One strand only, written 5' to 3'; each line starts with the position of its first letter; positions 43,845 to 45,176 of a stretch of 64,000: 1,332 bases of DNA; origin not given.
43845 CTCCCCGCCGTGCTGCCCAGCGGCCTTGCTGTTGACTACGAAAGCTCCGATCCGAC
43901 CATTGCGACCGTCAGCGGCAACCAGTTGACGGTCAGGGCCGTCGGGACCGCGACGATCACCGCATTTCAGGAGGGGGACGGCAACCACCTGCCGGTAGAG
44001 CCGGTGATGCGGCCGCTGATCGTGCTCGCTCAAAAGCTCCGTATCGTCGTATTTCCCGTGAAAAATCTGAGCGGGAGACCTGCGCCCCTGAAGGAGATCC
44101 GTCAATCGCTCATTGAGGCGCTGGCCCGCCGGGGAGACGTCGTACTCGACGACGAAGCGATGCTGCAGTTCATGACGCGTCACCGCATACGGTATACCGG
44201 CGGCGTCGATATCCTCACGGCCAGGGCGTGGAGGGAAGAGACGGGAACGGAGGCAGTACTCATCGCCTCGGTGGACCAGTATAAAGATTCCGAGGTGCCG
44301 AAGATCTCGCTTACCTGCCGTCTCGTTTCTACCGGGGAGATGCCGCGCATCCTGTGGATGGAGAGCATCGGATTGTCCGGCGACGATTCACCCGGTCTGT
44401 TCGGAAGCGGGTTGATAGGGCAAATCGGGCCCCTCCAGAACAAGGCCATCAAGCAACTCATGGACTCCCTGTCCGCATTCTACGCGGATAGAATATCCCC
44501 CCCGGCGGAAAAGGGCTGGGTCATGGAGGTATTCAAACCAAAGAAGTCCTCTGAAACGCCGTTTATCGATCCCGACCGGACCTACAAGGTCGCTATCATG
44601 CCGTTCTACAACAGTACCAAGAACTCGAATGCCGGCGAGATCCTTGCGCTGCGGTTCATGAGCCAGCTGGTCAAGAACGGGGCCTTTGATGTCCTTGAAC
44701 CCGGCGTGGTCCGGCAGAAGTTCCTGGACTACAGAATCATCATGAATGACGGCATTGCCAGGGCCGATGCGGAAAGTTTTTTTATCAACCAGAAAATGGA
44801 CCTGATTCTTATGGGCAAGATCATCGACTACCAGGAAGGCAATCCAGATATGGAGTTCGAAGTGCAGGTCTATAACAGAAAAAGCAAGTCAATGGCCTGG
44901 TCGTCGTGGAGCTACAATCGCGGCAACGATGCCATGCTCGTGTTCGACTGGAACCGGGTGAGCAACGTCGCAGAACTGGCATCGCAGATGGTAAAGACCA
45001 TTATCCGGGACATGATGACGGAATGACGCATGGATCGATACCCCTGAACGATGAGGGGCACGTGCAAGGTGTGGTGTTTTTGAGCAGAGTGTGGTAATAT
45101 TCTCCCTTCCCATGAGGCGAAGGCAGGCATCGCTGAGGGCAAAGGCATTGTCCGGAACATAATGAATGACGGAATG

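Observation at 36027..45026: Candidate novel outer-membrane/surface module: beta-propeller lipoprotein, 750-aa beta-barrel, CsgG/LpoB-like lipoprotein and a giant MBG/Ig-repeat protein ending in two CsgG/LpoB-like domains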

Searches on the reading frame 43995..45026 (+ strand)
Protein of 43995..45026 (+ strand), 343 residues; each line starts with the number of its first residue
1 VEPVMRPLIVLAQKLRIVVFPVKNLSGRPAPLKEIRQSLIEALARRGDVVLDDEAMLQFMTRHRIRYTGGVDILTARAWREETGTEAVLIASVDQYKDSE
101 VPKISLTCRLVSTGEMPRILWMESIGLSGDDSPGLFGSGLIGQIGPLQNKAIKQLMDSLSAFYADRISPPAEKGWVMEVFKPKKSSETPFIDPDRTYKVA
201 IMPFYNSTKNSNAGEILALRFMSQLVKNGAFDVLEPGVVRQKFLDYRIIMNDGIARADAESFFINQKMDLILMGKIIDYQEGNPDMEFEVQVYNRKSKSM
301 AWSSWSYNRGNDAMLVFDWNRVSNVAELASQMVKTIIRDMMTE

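Call 28: find_homologous_proteins(query=window:43995-45026:+, max_evalue=0.001)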
Query window:43995-45026:+ (343 aa): 340 proteins with E <= 0.001 among 3576 candidates; the best 120 are listed.
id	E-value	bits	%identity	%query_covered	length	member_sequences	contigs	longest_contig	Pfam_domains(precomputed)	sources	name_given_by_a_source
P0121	2.9e-140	485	64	99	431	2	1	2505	-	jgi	jgi:hypothetical protein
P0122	1.9e-129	449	59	99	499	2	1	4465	PF18887.6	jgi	-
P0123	6.8e-128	444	60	99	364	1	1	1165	-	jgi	jgi:TolB-like protein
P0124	6.2e-112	392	63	82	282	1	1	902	-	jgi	-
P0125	6.0e-98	346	49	99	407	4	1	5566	-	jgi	jgi:hypothetical protein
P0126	6.9e-95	336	49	97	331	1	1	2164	-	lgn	-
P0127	1.1e-93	332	47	95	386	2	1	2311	-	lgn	-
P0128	2.9e-93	330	50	96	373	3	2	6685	-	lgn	-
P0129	3.3e-93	330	49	94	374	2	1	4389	-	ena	-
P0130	3.6e-93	330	67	65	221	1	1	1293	-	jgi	jgi:TolB-like protein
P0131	5.2e-93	330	47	100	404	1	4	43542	-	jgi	jgi:hypothetical protein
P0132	4.3e-92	327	46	96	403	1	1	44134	-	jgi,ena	-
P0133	4.7e-92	326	47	97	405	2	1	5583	-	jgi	jgi:TolB-like protein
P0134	1.5e-91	325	48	95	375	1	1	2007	-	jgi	jgi:TolB-like protein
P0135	5.2e-91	323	47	99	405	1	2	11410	-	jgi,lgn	jgi:hypothetical protein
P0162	3.9e-82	294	45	95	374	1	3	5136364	-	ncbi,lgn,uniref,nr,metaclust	ncbi:hypothetical protein [Geotalea uraniireducens]|uniref:Lipoprotein n=1 Tax=Geotalea uraniireduce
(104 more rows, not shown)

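Call 29: find_encoding_contigs(protein=P0162, flank=10000, max_places=3)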
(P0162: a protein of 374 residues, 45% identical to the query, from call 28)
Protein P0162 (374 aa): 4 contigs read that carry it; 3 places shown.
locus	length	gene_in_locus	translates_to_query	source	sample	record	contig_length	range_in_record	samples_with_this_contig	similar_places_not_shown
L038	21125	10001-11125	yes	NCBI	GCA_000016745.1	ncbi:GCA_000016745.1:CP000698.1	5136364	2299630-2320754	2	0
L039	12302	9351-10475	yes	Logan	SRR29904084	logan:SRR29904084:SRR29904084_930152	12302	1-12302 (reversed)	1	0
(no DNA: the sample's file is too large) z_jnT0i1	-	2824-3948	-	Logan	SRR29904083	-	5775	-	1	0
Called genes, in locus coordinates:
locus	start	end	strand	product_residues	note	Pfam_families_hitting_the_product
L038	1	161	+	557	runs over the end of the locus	-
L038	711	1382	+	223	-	PF00072:Response_reg, PF00486:Trans_reg_C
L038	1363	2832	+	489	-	PF00672:HAMP (weak), PF00512:HisKA, PF02518:HATPase_c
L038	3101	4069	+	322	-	PF01436:NHL (faint)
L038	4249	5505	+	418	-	PF22113:Mtrc-MtrF_II-IV_dom (faint), PF09699:Paired_CXXCH_1 (faint), PF13442:Cytochrome_CBB3 (faint), PF14522:Cytochrome_C7 (faint), PF14537:Cytochrom_c3_2 (faint)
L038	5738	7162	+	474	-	PF21783:YNCE, PF22494:choice_anch_I (faint), PF10282:Lactonase (faint), PF25174:Beta-prop_THOC3 (faint)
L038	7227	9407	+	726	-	-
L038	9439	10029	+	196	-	PF05643:GNA1162-like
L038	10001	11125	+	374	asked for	-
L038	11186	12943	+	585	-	PF00639:Rotamase (weak), PF13145:Rotamase_2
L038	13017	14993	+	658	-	-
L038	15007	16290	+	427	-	PF14522:Cytochrome_C7 (faint), PF22678:Cytochrom_c_NrfB-like (faint), PF02085:Cytochrom_CIII (faint), PF14537:Cytochrom_c3_2 (faint), PF09699:Paired_CXXCH_1, PF22113:Mtrc-MtrF_II-IV_dom (weak), PF09699:Paired_CXXCH_1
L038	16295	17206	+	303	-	PF01436:NHL (faint), PF24684:Vgb_lyase (weak)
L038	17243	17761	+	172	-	-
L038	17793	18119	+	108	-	-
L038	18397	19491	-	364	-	PF00072:Response_reg, PF02518:HATPase_c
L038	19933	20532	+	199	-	PF00484:Pro_CA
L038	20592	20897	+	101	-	-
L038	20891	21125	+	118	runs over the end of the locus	PF02452:PemK_toxin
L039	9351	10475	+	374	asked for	-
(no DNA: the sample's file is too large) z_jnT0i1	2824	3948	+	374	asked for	-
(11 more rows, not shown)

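Call 38: search_protein_families(library=pfam, proteins=[window:43995-45026:+], max_evalue=0.01)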
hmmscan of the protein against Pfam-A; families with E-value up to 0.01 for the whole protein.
window:43995-45026:+ (343 aa): 0 families

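Call 51: predict_structure(alignment_id=A2)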
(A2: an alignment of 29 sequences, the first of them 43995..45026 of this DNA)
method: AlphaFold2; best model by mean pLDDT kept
length: 343 residues; sequences in the alignment: 29
mean_pLDDT: 80.4   pTM: 0.84
mean pLDDT of the five models: 80.4, 80.0, 79.9, 80.0, 79.6
residues with pLDDT >= 90: 144; 70-90: 122; 50-70: 42; < 50: 35
segments of 3 or more residues with pLDDT < 50: 1-10, 132-138, 167-175, 312-320
pLDDT, mean of each block of 10 residues (from residue 1): 37 81 94 97 94 95 89 95 96 91 92 91 86 49 86 93 63 49 68 85 89 92 89 91 78 64 80 88 80 82 76 40 71 84 72
secondary structure, 60 per line:
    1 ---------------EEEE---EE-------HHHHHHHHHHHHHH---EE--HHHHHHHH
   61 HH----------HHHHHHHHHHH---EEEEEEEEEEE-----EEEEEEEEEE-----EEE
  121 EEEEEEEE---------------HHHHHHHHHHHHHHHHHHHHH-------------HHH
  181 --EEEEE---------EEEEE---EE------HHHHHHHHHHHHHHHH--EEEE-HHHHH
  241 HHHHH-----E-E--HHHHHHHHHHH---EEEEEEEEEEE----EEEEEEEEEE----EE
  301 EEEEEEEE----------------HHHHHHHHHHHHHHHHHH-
elements in order: E16-19 H32-45 H53-62 H73-83 E87-97 E103-112 E118-128 H144-164 E183-187 E197-201 H213-228 E231-234 H236-245 H256-266 E270-280 E285-294 E299-308 H325-342

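Call 54: fold_search(model_id=the predicted structure, library=pdb)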
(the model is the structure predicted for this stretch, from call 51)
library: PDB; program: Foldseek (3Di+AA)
matches with E <= 10: 944; with E <= 0.001: 38
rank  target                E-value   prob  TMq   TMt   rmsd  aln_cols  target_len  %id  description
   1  5t0z_C                3.7e-08  1.00  0.34  0.69   4.6       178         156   14  PelC from Geobacter metallireducens (released 2017-03-15)
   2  5t0z_A                9.4e-08  1.00  0.34  0.68   4.6       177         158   14  PelC from Geobacter metallireducens (released 2017-03-15)
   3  5t10_B                1.1e-07  1.00  0.34  0.78   4.0       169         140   16  PelC dodecamer from Paraburkholderia phytofirmans, space group P6 (released 2017-03-15)
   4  9h80_A                1.7e-07  1.00  0.35  0.71   4.9       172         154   20  Structure of the outer membrane exopolysaccharide transporter PelBC (released 2025-06-11)
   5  5t0z_B                1.8e-07  1.00  0.33  0.67   4.4       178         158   16  PelC from Geobacter metallireducens (released 2017-03-15)
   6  4hrv_B                2.2e-07  1.00  0.33  0.71   3.8       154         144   18  Crystal Structure of Lipoprotein GNA1162 from Neisseria meningitidis (released 2013-04-24)
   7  5t11_I                2.8e-07  1.00  0.33  0.80   3.4       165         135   17  PelC L103M dodecamer from Paraburkholderia phytofirmans, space group C2 (released 2017-03-15)
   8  5t11_E                3.0e-07  1.00  0.34  0.80   3.8       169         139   17  PelC L103M dodecamer from Paraburkholderia phytofirmans, space group C2 (released 2017-03-15)
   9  5t0z_D                3.2e-07  1.00  0.32  0.66   4.4       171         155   16  PelC from Geobacter metallireducens (released 2017-03-15)
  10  4hrv_A                5.4e-07  1.00  0.32  0.72   5.5       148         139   20  Crystal Structure of Lipoprotein GNA1162 from Neisseria meningitidis (released 2013-04-24)
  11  5t11_B                7.2e-07  1.00  0.35  0.79   3.6       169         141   16  PelC L103M dodecamer from Paraburkholderia phytofirmans, space group C2 (released 2017-03-15)
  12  5t11_F                9.7e-07  1.00  0.32  0.77   3.7       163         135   18  PelC L103M dodecamer from Paraburkholderia phytofirmans, space group C2 (released 2017-03-15)
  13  5t11_H                1.0e-06  1.00  0.34  0.80   3.7       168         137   17  PelC L103M dodecamer from Paraburkholderia phytofirmans, space group C2 (released 2017-03-15)
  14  5t11_D                1.4e-06  1.00  0.33  0.80   3.2       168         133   15  PelC L103M dodecamer from Paraburkholderia phytofirmans, space group C2 (released 2017-03-15)
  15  5t10_C                1.6e-06  1.00  0.34  0.79   3.9       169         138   16  PelC dodecamer from Paraburkholderia phytofirmans, space group P6 (released 2017-03-15)
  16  5t10_A                1.8e-06  1.00  0.31  0.75   3.1       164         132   13  PelC dodecamer from Paraburkholderia phytofirmans, space group P6 (released 2017-03-15)
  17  5t11_C                2.1e-06  1.00  0.33  0.80   3.8       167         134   17  PelC L103M dodecamer from Paraburkholderia phytofirmans, space group C2 (released 2017-03-15)
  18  5t11_A                2.1e-06  1.00  0.33  0.78   3.8       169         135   17  PelC L103M dodecamer from Paraburkholderia phytofirmans, space group C2 (released 2017-03-15)
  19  5t11_K                2.6e-06  1.00  0.31  0.77   3.2       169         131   13  PelC L103M dodecamer from Paraburkholderia phytofirmans, space group C2 (released 2017-03-15)
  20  5t11_G                3.7e-06  1.00  0.34  0.79   3.6       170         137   16  PelC L103M dodecamer from Paraburkholderia phytofirmans, space group C2 (released 2017-03-15)
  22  5t11_L                5.6e-06  1.00  0.34  0.79   3.7       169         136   16  PelC L103M dodecamer from Paraburkholderia phytofirmans, space group C2 (released 2017-03-15)
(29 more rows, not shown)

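Call 56: find_homologous_proteins(query=P0162, max_evalue=1e-10)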
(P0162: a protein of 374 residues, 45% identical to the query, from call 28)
Query P0162 (374 aa): 1127 proteins with E <= 1e-10 among 7606 candidates; the best 120 are listed.
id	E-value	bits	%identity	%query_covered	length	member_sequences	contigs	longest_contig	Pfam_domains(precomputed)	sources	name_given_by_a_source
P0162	1.7e-244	828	100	100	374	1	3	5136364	-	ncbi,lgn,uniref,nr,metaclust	ncbi:hypothetical protein [Geotalea uraniireducens]|uniref:Lipoprotein n=1 Tax=Geotalea uraniireduce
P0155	2.9e-208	709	89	96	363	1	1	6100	-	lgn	-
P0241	3.1e-136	472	59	99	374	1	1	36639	-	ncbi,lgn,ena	-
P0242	8.3e-134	464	63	88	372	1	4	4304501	PF13036.12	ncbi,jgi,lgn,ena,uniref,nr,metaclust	ncbi:lipoprotein, putative [Geotalea daltonii FRC-32]|uniref:Lipoprotein, putative n=1 Tax=Geotalea 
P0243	1.2e-126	441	56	100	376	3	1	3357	-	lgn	-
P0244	1.7e-126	440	56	96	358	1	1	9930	PF05643.17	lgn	-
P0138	3.2e-123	429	54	98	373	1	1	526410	-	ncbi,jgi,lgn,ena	jgi:TolB-like protein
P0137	1.8e-122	427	55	99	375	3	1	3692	-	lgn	-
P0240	1.9e-121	424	56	100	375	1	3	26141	-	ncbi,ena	-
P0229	1.9e-121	424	56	100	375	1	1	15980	-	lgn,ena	-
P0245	2.7e-121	423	53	99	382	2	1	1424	-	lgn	-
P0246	6.1e-121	422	53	98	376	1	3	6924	-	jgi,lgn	jgi:TolB-like protein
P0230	6.3e-121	422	56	100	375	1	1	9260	-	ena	-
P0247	6.7e-121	422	55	98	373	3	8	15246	-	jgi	jgi:TolB-like protein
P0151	7.1e-121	422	55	98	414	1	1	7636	-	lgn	-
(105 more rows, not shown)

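Call 61: search_solved_structures(query=A2, max_evalue=1)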
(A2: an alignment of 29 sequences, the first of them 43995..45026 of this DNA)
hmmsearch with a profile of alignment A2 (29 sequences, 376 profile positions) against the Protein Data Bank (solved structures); distinct sequences matched with E-value up to 1: 5.
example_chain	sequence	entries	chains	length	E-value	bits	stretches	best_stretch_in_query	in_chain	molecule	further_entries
9h80_C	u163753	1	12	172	0.017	17.2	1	295-341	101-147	PelC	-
5t11_A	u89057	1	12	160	0.099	14.7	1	291-342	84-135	Uncharacterized protein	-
5t10_A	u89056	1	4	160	0.11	14.6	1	291-342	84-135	Uncharacterized protein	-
5t0z_A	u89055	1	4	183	0.27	13.2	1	290-342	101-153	Lipoprotein, putative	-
4hrv_A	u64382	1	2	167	0.55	12.2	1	39-166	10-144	Putative lipoprotein GNA1162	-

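Call 76: search_protein_representatives(protein=window:43995-45026:+)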
Query: 343 residues. Proteins with E-value up to 0.001 (for the whole library): 1072; up to 1e-10: 670; up to 1e-30: 313. The best 150 are listed.
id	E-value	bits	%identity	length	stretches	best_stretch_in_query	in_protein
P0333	6.0e-152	521.6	68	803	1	2-342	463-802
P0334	4.4e-135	466.2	61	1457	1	2-342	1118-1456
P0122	6.0e-130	449.3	60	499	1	3-341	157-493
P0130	1.1e-93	330.1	67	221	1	122-343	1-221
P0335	8.2e-87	307.6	46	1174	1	2-341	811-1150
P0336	8.5e-87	307.5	46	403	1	16-340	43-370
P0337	1.4e-85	303.6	48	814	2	16-194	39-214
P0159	3.4e-83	295.7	48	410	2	15-173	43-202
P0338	1.1e-81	290.7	46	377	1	13-337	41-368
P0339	1.4e-78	280.5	43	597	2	13-213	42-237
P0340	9.2e-78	277.8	48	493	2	17-172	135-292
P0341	6.0e-77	275.2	44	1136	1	16-339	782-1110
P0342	1.4e-76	274.0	42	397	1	13-342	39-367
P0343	2.7e-76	273.0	44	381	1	16-336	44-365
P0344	3.7e-76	272.6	43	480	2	13-166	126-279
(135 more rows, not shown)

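Call 79: search_protein_families(library=pfam, alignment_id=A3, max_evalue=0.0001)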
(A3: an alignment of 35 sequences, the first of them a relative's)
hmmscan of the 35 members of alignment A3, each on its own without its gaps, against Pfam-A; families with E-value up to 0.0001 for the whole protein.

A. member 1, P0333 (803 aa): 1 family
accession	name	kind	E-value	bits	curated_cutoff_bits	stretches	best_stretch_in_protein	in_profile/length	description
PF18887.5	MBG_3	-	5.2e-47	158.2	25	2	1-69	3-71/72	MBG domain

B. families by the number of members that match (of 35 scanned): 29 families (the first 25 are shown)
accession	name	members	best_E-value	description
PF03160.20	Calx-beta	14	8e-161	Calx-beta domain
PF00801.26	PKD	11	4.6e-17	PKD domain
PF07495.19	Y_Y_Y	10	4e-22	Y_Y_Y domain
PF19077.6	Big_13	10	7e-18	Bacterial Ig-like domain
PF06832.18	BiPBP_C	9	5e-19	Penicillin-Binding Protein C-terminus Family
PF18911.6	PKD_4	8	1.5e-11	PKD domain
PF05345.18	He_PIG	6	4e-11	Putative Ig domain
PF18887.5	MBG_3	5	6.1e-172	MBG domain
PF15418.12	DUF4625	4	1.8e-06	Domain of unknown function (DUF4625)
PF20579.4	LapA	3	5.5e-15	LapA domain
PF17963.7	Big_9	3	2.1e-10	Bacterial Ig domain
PF00630.25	Filamin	3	7.8e-07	Filamin/ABP280 repeat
PF12245.14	Big_3_2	3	1.3e-06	Bacterial Ig-like domain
PF22091.2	DUF6941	2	1.2e-10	Family of unknown function (DUF6941)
PF16403.11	Bact_surface_Ig-like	2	2.2e-05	Bacterial surface protein, Ig-like domain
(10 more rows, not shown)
